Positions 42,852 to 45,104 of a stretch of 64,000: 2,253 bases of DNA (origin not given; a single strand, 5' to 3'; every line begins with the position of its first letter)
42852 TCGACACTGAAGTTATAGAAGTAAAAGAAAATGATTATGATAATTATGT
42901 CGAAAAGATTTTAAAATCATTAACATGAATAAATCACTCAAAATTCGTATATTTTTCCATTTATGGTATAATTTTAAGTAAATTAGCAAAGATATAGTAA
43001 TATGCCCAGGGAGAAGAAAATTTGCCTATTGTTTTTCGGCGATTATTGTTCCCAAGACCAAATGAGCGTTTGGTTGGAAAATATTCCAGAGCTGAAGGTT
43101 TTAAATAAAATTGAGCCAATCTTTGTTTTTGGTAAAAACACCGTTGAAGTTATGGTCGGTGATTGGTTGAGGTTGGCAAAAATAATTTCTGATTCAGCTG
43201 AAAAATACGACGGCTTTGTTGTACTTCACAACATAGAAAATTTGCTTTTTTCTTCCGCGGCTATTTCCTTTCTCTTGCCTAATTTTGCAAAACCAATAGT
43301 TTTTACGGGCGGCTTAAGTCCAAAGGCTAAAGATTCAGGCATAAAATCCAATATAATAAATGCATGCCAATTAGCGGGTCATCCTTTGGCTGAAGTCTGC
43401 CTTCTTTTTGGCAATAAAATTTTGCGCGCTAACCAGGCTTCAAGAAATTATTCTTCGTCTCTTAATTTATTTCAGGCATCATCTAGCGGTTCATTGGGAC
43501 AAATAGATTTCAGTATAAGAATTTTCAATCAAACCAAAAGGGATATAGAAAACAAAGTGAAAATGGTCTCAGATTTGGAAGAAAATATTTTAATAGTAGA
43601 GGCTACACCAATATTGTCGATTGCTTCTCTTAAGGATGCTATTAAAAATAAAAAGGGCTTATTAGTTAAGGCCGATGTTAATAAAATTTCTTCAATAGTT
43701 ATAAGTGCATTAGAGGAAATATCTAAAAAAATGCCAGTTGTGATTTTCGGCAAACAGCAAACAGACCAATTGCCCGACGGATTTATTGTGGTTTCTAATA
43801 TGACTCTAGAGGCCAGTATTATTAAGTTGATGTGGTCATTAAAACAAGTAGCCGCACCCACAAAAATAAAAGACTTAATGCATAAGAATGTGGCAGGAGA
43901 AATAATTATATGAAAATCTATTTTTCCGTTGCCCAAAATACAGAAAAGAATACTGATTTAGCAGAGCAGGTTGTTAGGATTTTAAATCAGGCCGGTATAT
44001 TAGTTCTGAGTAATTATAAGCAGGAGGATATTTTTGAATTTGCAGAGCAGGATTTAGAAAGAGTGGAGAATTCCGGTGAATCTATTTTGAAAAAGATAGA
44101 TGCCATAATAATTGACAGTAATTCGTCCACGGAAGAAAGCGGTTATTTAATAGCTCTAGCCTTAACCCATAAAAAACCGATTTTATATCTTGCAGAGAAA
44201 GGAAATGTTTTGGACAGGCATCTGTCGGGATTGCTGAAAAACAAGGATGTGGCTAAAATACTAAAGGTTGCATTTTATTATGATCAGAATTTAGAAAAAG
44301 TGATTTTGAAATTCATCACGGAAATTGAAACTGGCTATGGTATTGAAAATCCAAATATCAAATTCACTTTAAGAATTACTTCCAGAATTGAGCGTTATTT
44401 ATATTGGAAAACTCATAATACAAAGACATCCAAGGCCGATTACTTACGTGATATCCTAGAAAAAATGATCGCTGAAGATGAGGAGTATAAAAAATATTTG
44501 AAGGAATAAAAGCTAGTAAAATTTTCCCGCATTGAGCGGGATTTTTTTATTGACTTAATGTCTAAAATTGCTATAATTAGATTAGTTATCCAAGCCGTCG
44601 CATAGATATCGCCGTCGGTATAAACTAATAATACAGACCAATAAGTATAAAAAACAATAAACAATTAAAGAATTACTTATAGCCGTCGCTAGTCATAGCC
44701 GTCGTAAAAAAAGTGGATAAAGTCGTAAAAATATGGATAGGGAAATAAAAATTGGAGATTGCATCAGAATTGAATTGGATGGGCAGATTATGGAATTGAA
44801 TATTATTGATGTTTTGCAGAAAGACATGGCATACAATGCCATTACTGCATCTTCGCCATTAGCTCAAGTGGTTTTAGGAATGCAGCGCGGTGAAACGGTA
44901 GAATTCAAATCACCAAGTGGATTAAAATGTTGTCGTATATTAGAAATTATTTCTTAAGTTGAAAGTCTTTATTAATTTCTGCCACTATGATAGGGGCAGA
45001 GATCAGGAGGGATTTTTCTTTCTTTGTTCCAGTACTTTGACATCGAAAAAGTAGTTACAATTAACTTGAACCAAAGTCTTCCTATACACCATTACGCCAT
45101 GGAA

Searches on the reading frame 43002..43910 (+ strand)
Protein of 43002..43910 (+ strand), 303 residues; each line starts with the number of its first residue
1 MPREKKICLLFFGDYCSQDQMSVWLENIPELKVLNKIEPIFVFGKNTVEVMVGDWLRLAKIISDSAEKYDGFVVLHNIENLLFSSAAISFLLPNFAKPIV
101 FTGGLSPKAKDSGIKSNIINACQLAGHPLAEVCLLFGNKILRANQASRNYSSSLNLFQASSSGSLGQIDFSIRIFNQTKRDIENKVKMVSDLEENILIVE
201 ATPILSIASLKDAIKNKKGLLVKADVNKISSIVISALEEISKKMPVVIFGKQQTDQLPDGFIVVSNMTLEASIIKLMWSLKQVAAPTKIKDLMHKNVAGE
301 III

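Call 4: search_protein_families(library=ncbifam, proteins=[window:43002-43910:+], max_evalue=0.01)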
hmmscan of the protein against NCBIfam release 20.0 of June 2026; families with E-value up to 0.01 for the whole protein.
window:43002-43910:+ (303 aa): 6 families
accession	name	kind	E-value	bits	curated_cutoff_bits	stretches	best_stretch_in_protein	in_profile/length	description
TIGR00519.1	asnASE_I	subfamily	3.7e-32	111.6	260.5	1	22-301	31-335/337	type I asparaginase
NF006998.0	PRK09461.1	equivalog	8e-30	104.2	376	1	49-301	62-334/337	asparaginase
TIGR02153.1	gatD_arch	equivalog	5.7e-25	87.9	324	1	24-301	94-399/405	Glu-tRNA(Gln) amidotransferase subunit GatD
NF003217.0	PRK04183.1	equivalog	1.4e-23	83.3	310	1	25-301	108-411/420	Glu-tRNA(Gln) amidotransferase subunit GatD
TIGR00520.1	asnASE_II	subfamily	1e-09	37.7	314.3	1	24-252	59-299/352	type II asparaginase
NF008304.0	PRK11096.1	equivalog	4.2e-09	35.4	506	1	23-225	56-265/348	L-asparaginase 2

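Call 5: search_protein_families(library=pfam, proteins=[window:43002-43910:+], max_evalue=0.01)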
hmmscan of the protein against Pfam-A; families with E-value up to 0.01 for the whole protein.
window:43002-43910:+ (303 aa): 2 families
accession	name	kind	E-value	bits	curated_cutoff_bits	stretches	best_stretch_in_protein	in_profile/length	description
PF00710.25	Asparaginase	-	1.2e-26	93.9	22.5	1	21-177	28-190/193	Asparaginase, N-terminal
PF17763.6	Asparaginase_C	-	0.00022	21.6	34.6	1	253-293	74-114/114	Glutaminase/Asparaginase C-terminal domain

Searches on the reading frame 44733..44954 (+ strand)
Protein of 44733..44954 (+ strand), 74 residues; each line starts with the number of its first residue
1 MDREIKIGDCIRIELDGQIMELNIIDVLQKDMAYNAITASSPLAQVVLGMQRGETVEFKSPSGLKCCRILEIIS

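Call 4: search_protein_families(library=ncbifam, proteins=[window:44733-44954:+], max_evalue=0.01)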
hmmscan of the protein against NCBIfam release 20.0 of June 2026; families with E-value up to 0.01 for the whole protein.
window:44733-44954:+ (74 aa): 8 families
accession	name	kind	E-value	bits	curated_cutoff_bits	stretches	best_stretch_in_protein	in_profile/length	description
NF004548.0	PRK05892.1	equivalog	3e-09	37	126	1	16-72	95-154/158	nucleoside diphosphate kinase regulator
TIGR01462.1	greA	subfamily_domain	8.6e-08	32.4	139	1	4-72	80-150/151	transcription elongation factor GreA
NF001263.0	PRK00226.1-4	equivalog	6e-07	29.5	145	1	3-73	86-158/160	transcription elongation factor GreA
NF002506.1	PRK01885.1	equivalog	1.6e-06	27.9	188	1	15-72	95-152/156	transcription elongation factor GreB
NF001261.0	PRK00226.1-2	equivalog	2.8e-06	27.3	167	1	18-72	100-154/157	transcription elongation factor GreA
NF001264.0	PRK00226.1-5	equivalog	0.00017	21.4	180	1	21-72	104-155/158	transcription elongation factor GreA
TIGR01461.1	greB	equivalog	0.00033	20.4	171.05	1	15-72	95-152/156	transcription elongation factor GreB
NF001260.0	PRK00226.1-1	equivalog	0.0005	19.7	234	1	22-71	106-155/160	transcription elongation factor GreA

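Call 5: search_protein_families(library=pfam, proteins=[window:44733-44954:+], max_evalue=0.01)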
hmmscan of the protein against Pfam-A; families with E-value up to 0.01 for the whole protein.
window:44733-44954:+ (74 aa): 1 family
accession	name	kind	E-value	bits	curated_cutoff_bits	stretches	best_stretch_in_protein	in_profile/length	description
PF01272.25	GreA_GreB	-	5.4e-09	36.4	26.9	1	4-72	5-75/77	Transcription elongation factor, GreA/GreB, C-term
